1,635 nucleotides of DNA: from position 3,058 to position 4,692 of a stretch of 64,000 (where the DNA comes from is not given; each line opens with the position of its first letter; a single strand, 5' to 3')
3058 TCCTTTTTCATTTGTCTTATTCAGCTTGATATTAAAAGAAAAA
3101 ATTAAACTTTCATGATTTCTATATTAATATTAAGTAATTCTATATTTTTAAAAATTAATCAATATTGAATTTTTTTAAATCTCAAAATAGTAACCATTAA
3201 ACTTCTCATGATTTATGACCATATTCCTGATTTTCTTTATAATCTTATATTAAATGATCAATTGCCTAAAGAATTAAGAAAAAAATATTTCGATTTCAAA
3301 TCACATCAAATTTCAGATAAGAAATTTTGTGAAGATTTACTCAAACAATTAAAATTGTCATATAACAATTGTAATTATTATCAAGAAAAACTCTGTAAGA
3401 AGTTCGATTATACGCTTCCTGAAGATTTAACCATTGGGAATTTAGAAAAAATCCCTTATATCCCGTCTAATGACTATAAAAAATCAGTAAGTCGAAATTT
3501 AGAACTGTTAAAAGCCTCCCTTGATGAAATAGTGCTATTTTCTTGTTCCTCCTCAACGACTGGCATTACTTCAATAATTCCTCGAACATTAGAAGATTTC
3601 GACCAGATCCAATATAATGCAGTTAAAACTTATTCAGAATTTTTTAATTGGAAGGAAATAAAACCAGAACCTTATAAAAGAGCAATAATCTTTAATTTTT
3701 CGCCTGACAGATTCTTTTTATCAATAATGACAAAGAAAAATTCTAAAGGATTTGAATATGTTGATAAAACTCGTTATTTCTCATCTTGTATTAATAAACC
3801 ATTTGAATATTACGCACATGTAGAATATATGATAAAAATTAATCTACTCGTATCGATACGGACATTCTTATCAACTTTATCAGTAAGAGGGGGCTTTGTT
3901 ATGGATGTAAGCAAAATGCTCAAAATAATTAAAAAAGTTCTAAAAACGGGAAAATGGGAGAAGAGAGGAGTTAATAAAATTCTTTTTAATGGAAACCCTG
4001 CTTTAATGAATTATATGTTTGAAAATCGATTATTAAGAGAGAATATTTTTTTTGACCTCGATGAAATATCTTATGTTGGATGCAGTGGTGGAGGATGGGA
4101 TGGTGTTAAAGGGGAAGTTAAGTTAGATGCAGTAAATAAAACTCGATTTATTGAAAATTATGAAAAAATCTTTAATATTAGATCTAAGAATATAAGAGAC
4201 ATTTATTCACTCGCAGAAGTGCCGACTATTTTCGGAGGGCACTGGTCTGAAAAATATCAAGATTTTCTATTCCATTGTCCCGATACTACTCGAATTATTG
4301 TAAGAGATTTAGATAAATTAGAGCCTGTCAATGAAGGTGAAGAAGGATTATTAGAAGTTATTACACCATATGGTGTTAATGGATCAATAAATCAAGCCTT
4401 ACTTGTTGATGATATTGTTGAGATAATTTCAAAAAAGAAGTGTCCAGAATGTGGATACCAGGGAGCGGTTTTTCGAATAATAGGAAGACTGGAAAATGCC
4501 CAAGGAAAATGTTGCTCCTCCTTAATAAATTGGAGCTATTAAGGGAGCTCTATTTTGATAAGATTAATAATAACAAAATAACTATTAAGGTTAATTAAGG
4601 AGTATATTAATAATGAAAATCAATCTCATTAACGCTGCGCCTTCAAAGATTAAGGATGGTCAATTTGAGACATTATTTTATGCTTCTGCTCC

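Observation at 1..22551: A 22-kb glycan/lipid-modification island unusually dense in radical SAM enzymes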

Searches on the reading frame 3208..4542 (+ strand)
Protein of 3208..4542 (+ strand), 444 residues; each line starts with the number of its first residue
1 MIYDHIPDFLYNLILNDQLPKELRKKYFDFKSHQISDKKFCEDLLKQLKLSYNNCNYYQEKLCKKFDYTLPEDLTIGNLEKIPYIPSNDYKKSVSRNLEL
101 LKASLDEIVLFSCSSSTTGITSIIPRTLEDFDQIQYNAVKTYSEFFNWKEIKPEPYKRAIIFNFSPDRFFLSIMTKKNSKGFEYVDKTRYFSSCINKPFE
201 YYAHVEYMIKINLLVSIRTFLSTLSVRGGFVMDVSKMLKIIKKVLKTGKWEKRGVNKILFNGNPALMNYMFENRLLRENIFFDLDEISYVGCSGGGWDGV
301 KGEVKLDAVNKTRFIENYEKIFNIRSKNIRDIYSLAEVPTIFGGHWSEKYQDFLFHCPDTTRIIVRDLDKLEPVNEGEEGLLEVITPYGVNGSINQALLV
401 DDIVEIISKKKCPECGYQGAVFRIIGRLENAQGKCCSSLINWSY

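Call 3: search_protein_families(library=pfam, proteins=[window:3208-4542:+])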
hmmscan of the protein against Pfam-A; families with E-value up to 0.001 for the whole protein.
window:3208-4542:+ (444 aa): 1 family
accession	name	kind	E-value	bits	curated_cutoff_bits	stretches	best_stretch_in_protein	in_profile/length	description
PF04443.18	LuxE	-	1e-20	74.5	24.9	1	236-441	188-387/391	Acyl-protein synthetase, LuxE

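Call 9: search_protein_families(library=ncbifam, proteins=[window:3208-4542:+], max_evalue=0.001)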
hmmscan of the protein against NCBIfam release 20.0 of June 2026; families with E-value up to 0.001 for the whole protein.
window:3208-4542:+ (444 aa): 3 families
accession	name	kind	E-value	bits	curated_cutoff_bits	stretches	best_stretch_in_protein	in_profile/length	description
NF052244.1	LCFA_lig_LuxE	equivalog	2.6e-12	46.4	550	1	257-437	193-359/367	long-chain-fatty-acid--protein ligase LuxE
NF053551.1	FlxY_rubin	equivalog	7.7e-05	21.6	520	0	31-142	4-111/424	flexirubin biosynthesis putative acyl-CoA ligase FlxY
NF041878.1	paak_haloarch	equivalog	9.1e-05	21.2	700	1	42-134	19-108/427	phenylacetate--CoA ligase PaaK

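Call 13: find_encoding_contigs(protein=window:3208-4542:+, flank=10000, max_places=6)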
Protein window:3208-4542:+ (444 aa): no gene with exactly this product is on record in the collection.

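Call 14: find_homologous_proteins(query=window:3208-4542:+)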
Query window:3208-4542:+ (444 aa): 137 proteins with E <= 0.001 among 4589 candidates; the best 120 are listed.
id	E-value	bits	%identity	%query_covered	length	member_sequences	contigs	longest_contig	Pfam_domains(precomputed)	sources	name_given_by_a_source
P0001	0.0e+0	1020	100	100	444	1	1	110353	PF04443.18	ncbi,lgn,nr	ncbi:MAG: hypothetical protein EU529_00190 [Promethearchaeota archaeon]|nr:MAG: hypothetical protein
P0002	3.9e-249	845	81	100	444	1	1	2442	PF04443.18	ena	-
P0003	2.9e-213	727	68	100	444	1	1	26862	PF04443.18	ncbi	ncbi:MAG: hypothetical protein ACFFAN_03785 [Promethearchaeota archaeon]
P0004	1.1e-209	715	69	97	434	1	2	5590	PF04443.18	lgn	-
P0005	3.6e-209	713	69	97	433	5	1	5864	PF04443.18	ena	-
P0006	4.9e-209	713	69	97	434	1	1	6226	PF04443.18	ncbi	ncbi:MAG: hypothetical protein ACFFFB_09965 [Candidatus Heimdallarchaeota archaeon]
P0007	2.2e-208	711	69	97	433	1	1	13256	PF04443.18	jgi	-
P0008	2.1e-207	707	68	97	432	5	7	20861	PF04443.18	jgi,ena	-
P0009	2.3e-207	707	69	97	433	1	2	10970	PF04443.18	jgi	-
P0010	2.8e-207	707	69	97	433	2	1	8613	PF04443.18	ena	-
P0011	8.1e-207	705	69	96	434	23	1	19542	PF04443.18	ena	-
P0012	2.0e-206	704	67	97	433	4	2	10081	PF04443.18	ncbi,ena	-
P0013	6.3e-206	702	68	98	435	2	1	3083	PF04443.18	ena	-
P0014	1.5e-205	701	68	97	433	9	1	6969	PF04443.18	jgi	-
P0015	5.1e-205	700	67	97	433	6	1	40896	PF04443.18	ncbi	-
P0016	7.7e-204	696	67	97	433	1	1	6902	PF04443.18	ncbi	-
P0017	1.1e-203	695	67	97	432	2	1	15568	PF04443.18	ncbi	ncbi:MAG: hypothetical protein ACFFBE_10205 [Promethearchaeota archaeon]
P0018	8.1e-203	692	67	97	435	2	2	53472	PF04443.18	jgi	jgi:hypothetical protein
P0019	8.9e-203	692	66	100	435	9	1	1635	PF04443.18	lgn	-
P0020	1.3e-202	692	67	97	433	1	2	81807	PF04443.18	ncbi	ncbi:MAG: hypothetical protein ACFE8V_02920 [Promethearchaeota archaeon]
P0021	2.3e-202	691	66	97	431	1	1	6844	PF04443.18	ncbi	ncbi:MAG: hypothetical protein ACFE75_07455 [Candidatus Hodarchaeota archaeon]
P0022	4.9e-202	690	67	97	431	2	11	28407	PF04443.18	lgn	-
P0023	5.1e-202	690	67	97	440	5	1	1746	PF04443.18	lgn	-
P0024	9.7e-202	689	67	97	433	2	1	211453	PF04443.18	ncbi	ncbi:MAG: hypothetical protein ACFFBH_00665 [Promethearchaeota archaeon]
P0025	1.6e-201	688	66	98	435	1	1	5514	PF04443.18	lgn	-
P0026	1.8e-201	688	67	97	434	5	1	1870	PF04443.18,PF27739.1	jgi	-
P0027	3.2e-201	687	66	97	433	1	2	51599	PF04443.18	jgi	jgi:hypothetical protein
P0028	5.6e-201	686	66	97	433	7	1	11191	PF04443.18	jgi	jgi:hypothetical protein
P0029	1.4e-200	685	66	97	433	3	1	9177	PF04443.18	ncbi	ncbi:MAG: hypothetical protein ACFFDH_09200 [Promethearchaeota archaeon]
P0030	2.1e-200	684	67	97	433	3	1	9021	PF04443.18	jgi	-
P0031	5.5e-200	683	66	97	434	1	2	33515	PF04443.18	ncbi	ncbi:MAG: hypothetical protein ACFFAH_02995 [Promethearchaeota archaeon]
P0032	9.0e-200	682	66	97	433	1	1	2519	PF04443.18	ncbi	-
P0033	1.0e-199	682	65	97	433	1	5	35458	PF04443.18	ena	-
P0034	1.1e-199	682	65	97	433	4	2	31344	PF04443.18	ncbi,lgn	ncbi:MAG: hypothetical protein ACFFCL_01530 [Promethearchaeota archaeon]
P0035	1.2e-199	682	66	97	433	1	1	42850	PF04443.18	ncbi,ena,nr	ncbi:MAG: hypothetical protein HWN79_08080 [Candidatus Lokiarchaeota archaeon]|nr:hypothetical prote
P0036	1.4e-199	682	65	97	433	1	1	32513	PF04443.18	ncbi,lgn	ncbi:MAG: hypothetical protein ACFFA3_15010 [Promethearchaeota archaeon]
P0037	1.7e-199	681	66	97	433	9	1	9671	PF04443.18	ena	-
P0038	3.6e-199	680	64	98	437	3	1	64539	PF04443.18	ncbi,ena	-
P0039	7.9e-199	679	65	96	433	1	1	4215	PF04443.18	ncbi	ncbi:MAG: hypothetical protein ACFFDF_20300 [Candidatus Odinarchaeota archaeon]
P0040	1.2e-198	678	67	96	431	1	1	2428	PF04443.18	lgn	-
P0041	1.3e-198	678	66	97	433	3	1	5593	PF04443.18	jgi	-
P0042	1.8e-198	678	67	96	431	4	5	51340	PF04443.18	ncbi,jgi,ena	-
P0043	2.0e-198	678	67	96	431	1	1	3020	PF04443.18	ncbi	-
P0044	2.2e-198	678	64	97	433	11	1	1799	PF04443.18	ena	-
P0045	3.3e-198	677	64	97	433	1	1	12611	PF04443.18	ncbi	ncbi:MAG: hypothetical protein ACFFE5_01030 [Candidatus Thorarchaeota archaeon]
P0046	3.5e-198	677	64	97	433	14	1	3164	PF04443.18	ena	-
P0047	3.8e-198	677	67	96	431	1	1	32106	PF04443.18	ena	-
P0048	4.4e-198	677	64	99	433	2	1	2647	PF04443.18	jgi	-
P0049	4.9e-198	677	65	97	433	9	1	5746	PF04443.18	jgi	jgi:hypothetical protein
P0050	4.9e-198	676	65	96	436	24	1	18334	PF04443.18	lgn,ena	-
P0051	9.6e-198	676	64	97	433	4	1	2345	PF04443.18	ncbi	ncbi:MAG: LuxE/PaaK family acyltransferase [Promethearchaeota archaeon]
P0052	1.1e-197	675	64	97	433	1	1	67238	PF04443.18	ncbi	ncbi:MAG: hypothetical protein ACFFA0_08880 [Promethearchaeota archaeon]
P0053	1.6e-197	675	66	96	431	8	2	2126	PF04443.18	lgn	-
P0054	1.9e-197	675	64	97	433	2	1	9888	PF04443.18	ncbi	-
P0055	2.1e-197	674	65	97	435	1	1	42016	PF04443.18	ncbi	ncbi:MAG: hypothetical protein ACFFHV_05705 [Promethearchaeota archaeon]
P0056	2.3e-197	674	64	97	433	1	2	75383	PF04443.18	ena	-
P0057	6.1e-197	673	63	97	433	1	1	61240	PF04443.18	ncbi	ncbi:MAG: hypothetical protein ACFE9S_01605 [Candidatus Hermodarchaeota archaeon]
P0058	8.7e-197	672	64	97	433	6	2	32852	PF04443.18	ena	-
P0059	8.7e-197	672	65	97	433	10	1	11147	PF04443.18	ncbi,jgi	ncbi:MAG: LuxE/PaaK family acyltransferase [Promethearchaeota archaeon]|jgi:hypothetical protein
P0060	1.2e-196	672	64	97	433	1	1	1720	PF04443.18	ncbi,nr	ncbi:MAG: hypothetical protein R3255_10750 [Candidatus Lokiarchaeia archaeon]|nr:hypothetical protei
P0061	1.2e-196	672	66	96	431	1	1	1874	PF04443.18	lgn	-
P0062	1.8e-196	671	65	97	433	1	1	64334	PF04443.18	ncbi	ncbi:MAG: hypothetical protein ACFFA4_07185 [Promethearchaeota archaeon]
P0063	2.4e-196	671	64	97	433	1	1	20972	PF04443.18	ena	-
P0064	3.4e-196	670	64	97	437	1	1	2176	PF04443.18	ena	-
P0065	9.1e-196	669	63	97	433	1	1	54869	PF04443.18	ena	-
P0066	2.3e-195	668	64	97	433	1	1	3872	PF04443.18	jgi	jgi:hypothetical protein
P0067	4.4e-195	667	62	98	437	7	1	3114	PF04443.18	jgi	jgi:hypothetical protein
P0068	5.4e-195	666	64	97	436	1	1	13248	PF04443.18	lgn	-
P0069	1.1e-194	665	66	96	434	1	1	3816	PF04443.18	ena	-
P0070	2.4e-194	664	63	97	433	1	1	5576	PF04443.18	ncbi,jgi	ncbi:MAG: LuxE/PaaK family acyltransferase [Promethearchaeota archaeon]|jgi:hypothetical protein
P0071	3.6e-194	664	65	97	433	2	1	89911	PF04443.18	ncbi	ncbi:MAG: hypothetical protein ACFFBP_02965 [Promethearchaeota archaeon]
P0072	1.8e-193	661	65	97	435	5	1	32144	PF04443.18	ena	-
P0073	1.9e-193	661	65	97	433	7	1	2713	PF04443.18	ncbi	-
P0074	3.2e-193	661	64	97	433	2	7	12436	PF04443.18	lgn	-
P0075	3.9e-193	660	64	96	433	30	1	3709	PF04443.18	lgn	-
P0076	4.8e-193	660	63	97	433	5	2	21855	PF04443.18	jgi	jgi:hypothetical protein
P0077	4.9e-193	660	62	97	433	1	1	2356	PF04443.18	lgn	-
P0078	1.7e-192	658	64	96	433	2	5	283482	PF04443.18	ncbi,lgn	ncbi:MAG: hypothetical protein ACFFFB_01195 [Candidatus Heimdallarchaeota archaeon]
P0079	2.5e-192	658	63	97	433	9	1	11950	PF04443.18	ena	-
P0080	6.1e-192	656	63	97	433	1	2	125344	PF04443.18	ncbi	ncbi:MAG: hypothetical protein ACFFA7_09025 [Promethearchaeota archaeon]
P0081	3.8e-191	654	62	98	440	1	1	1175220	PF04443.18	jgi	jgi:hypothetical protein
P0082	9.1e-191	653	61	98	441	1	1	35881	PF04443.18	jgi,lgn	jgi:hypothetical protein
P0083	1.0e-189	649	62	98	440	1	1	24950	PF04443.18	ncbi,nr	ncbi:MAG: hypothetical protein BAJALOKI1v1_380016 [Promethearchaeota archaeon]|nr:MAG: hypothetical 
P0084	1.7e-189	648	62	97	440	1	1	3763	PF04443.18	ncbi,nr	ncbi:MAG: hypothetical protein EU547_07230 [Promethearchaeota archaeon]|nr:MAG: hypothetical protein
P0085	3.8e-189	647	64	97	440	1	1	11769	PF04443.18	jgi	jgi:hypothetical protein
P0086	6.1e-189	647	62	96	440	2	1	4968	PF04443.18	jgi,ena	-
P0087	1.4e-188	645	60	98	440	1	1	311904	PF04443.18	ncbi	-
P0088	6.8e-187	640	61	97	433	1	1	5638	PF04443.18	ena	-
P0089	2.7e-184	631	62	96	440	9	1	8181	PF04443.18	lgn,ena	-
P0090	4.4e-184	631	61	97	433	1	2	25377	PF04443.18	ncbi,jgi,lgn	-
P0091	4.8e-181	620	61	96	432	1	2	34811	PF04443.18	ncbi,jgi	-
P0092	1.7e-180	619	61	96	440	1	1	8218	PF04443.18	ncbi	-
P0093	1.6e-179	616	59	97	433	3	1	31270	PF04443.18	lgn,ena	-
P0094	2.7e-174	598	64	89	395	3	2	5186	PF04443.18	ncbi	ncbi:MAG: hypothetical protein ACFFBT_16565, partial [Promethearchaeota archaeon]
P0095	5.2e-174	597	66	84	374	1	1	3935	PF04443.18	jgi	jgi:hypothetical protein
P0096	1.9e-173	596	58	97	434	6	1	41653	PF04443.18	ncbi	ncbi:MAG: LuxE/PaaK family acyltransferase [Candidatus Helarchaeota archaeon]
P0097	1.2e-170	586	59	96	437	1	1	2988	PF04443.18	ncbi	ncbi:MAG: LuxE/PaaK family acyltransferase [Candidatus Helarchaeales archaeon]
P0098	1.1e-169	583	58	96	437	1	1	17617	PF04443.18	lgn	-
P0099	1.1e-162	560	64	83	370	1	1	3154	PF04443.18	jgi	-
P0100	2.6e-162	559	55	96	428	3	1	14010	PF04443.18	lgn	-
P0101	1.6e-159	550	54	96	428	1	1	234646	PF04443.18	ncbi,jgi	ncbi:MAG: LuxE/PaaK family acyltransferase [Candidatus Helarchaeota archaeon]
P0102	1.6e-148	513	54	96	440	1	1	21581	PF04443.18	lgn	-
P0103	2.8e-144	499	51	96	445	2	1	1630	PF04443.18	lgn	-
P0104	1.9e-138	480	73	62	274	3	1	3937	PF04443.18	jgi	jgi:hypothetical protein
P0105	1.6e-133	464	49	96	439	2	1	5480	PF04443.18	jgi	-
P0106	1.2e-126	441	68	62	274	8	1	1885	PF04443.18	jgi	-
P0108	1.2e-109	385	44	93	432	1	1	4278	PF04443.18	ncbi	-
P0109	1.7e-109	385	45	93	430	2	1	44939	PF04443.18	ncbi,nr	ncbi:MAG: hypothetical protein HWN67_05555 [Candidatus Helarchaeota archaeon]|nr:hypothetical protei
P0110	3.8e-109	384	44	93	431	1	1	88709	PF04443.18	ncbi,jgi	ncbi:MAG: LuxE/PaaK family acyltransferase [Candidatus Helarchaeota archaeon]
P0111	1.1e-107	379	52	75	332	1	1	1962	PF04443.18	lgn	-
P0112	1.0e-106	376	44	93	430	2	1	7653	PF04443.18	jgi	-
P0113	8.6e-105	369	44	93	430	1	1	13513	PF04443.18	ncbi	ncbi:MAG: hypothetical protein ACFFCM_01325 [Promethearchaeota archaeon]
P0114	9.4e-101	356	44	91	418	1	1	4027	PF04443.18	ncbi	ncbi:MAG: hypothetical protein ACFFDN_31780, partial [Candidatus Hodarchaeota archaeon]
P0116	4.5e-87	311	54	59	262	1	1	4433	PF04443.18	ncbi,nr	ncbi:MAG: hypothetical protein GF317_17600, partial [Candidatus Lokiarchaeota archaeon]|nr:hypotheti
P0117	8.1e-75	270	38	87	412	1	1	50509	PF04443.18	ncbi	-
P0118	1.9e-74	269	37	91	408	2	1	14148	PF04443.18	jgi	jgi:hypothetical protein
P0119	2.3e-71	259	38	84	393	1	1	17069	PF04443.18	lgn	-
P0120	7.1e-71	257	36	90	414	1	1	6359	PF04443.18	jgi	jgi:hypothetical protein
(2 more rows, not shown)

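Call 16: find_related_loci(query=A1, collection=genome_contigs, flank=10000)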
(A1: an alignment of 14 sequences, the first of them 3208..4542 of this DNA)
Query A1 (444 aa) in genome_contigs; peptide patterns used: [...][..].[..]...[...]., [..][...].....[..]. (x = any residue, [..] = any of these).
347 stretches matched a pattern; 65 encode a relative of the query (tblastn E <= 1e-3); 64 distinct loci.
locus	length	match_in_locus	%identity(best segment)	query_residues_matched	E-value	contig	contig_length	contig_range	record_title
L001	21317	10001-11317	67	3-442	0e+0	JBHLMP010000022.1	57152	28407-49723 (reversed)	MAG: Promethearchaeota archaeon isolate DZ2M.348 DZ2M.348@1309, whole genome shotgun sequence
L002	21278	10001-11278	69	16-442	0e+0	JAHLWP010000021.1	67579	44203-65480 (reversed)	MAG: Promethearchaeota archaeon isolate 9R3_44 NODE_29_length_67579_cov_231.073322, whole genome shotgun sequence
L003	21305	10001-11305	67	9-444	0e+0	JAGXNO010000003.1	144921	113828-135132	MAG: Promethearchaeota archaeon isolate bin60 NODE_3_length_144921_cov_29.930525, whole genome shotgun sequence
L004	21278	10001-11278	68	16-442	0e+0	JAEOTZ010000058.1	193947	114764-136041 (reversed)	MAG: Promethearchaeota archaeon isolate YT5_1216 k127_31551290, whole genome shotgun sequence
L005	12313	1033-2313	68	15-442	0e+0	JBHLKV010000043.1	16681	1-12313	MAG: Candidatus Hodarchaeota archaeon isolate DZ1M.223 DZ1M.223@12759, whole genome shotgun sequence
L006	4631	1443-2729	67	13-442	0e+0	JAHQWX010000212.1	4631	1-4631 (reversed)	MAG: Promethearchaeia archaeon isolate WORB4 WOR136_contig-100_1951, whole genome shotgun sequence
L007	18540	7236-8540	65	1-444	0e+0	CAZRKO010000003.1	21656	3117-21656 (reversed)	MAG TPA_asm: uncultured archaeon isolate binchicken_co122_36 genome assembly, contig: NODE_1369_length_21656_cov_6.10124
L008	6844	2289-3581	66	13-444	0e+0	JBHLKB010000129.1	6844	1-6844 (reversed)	MAG: Candidatus Hodarchaeota archaeon isolate DZ1B.234 DZ1B.234@45782, whole genome shotgun sequence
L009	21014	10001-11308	65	8-444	0e+0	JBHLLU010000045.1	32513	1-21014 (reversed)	MAG: Promethearchaeota archaeon isolate DZ1S.191 DZ1S.191@2456, whole genome shotgun sequence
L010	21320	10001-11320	66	9-444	0e+0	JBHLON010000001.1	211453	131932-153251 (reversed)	MAG: Promethearchaeota archaeon isolate DZ3M.354 DZ3M.354@64, whole genome shotgun sequence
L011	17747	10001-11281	67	15-442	0e+0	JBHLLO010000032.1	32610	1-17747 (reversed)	MAG: Candidatus Hermodarchaeota archaeon isolate DZ1M.51 DZ1M.51@4203, whole genome shotgun sequence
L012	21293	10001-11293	66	13-444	0e+0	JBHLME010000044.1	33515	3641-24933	MAG: Promethearchaeota archaeon isolate DZ2M.219 DZ2M.219@3452, whole genome shotgun sequence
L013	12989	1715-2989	66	17-442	0e+0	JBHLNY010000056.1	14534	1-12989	MAG: Promethearchaeota archaeon isolate DZ2S.398 DZ2S.398@13532, whole genome shotgun sequence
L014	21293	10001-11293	66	13-444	0e+0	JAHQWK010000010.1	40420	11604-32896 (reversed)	MAG: Promethearchaeia archaeon isolate ABR05 NODE_209_length_40420_cov_9, whole genome shotgun sequence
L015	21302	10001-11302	65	12-444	0e+0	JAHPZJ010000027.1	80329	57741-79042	MAG: Promethearchaeota archaeon isolate LW60_5 NODE_539_length_80329_cov_15.897725, whole genome shotgun sequence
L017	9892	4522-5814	65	13-444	0e+0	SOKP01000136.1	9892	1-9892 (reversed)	MAG: Promethearchaeota archaeon isolate E44_bin85 NODE_3099_length_9892_cov_48.839382, whole genome shotgun sequence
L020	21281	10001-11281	67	15-442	0e+0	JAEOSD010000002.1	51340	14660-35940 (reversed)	MAG: Promethearchaeota archaeon isolate Yap2000.bin6.138 contig-145_286, whole genome shotgun sequence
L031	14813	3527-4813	66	13-442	0e+0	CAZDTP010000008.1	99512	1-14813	MAG TPA_asm: uncultured archaeon isolate SRP214966_co7_76 genome assembly, contig: NODE_70_length_99512_cov_24.921604, w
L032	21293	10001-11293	65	13-444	0e+0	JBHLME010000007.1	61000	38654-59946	MAG: Promethearchaeota archaeon isolate DZ2M.219 DZ2M.219@1144, whole genome shotgun sequence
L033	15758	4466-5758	65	13-444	0e+0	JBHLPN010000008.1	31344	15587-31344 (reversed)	MAG: Promethearchaeota archaeon isolate H2M.194 H2M.194@897, whole genome shotgun sequence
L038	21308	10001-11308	60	8-444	1e-177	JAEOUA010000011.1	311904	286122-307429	MAG: Promethearchaeota archaeon isolate YT6_002 k127_67882765, whole genome shotgun sequence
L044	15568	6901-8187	67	15-444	0e+0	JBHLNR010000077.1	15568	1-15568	MAG: Promethearchaeota archaeon isolate DZ2S.368 DZ2S.368@12146, whole genome shotgun sequence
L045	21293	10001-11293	63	13-444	0e+0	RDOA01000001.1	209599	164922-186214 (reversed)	MAG: Promethearchaeota archaeon isolate DZG_bin1.240 NODE_1_length_209599_cov_22.020346, whole genome shotgun sequence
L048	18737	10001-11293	65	13-444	0e+0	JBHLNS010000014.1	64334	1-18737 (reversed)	MAG: Promethearchaeota archaeon isolate DZ2S.372 DZ2S.372@1068, whole genome shotgun sequence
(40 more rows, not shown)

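Call 20: search_solved_structures(query=window:3208-4542:+, max_evalue=1)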
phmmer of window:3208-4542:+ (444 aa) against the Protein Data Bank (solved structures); distinct sequences matched with E-value up to 1: 0.
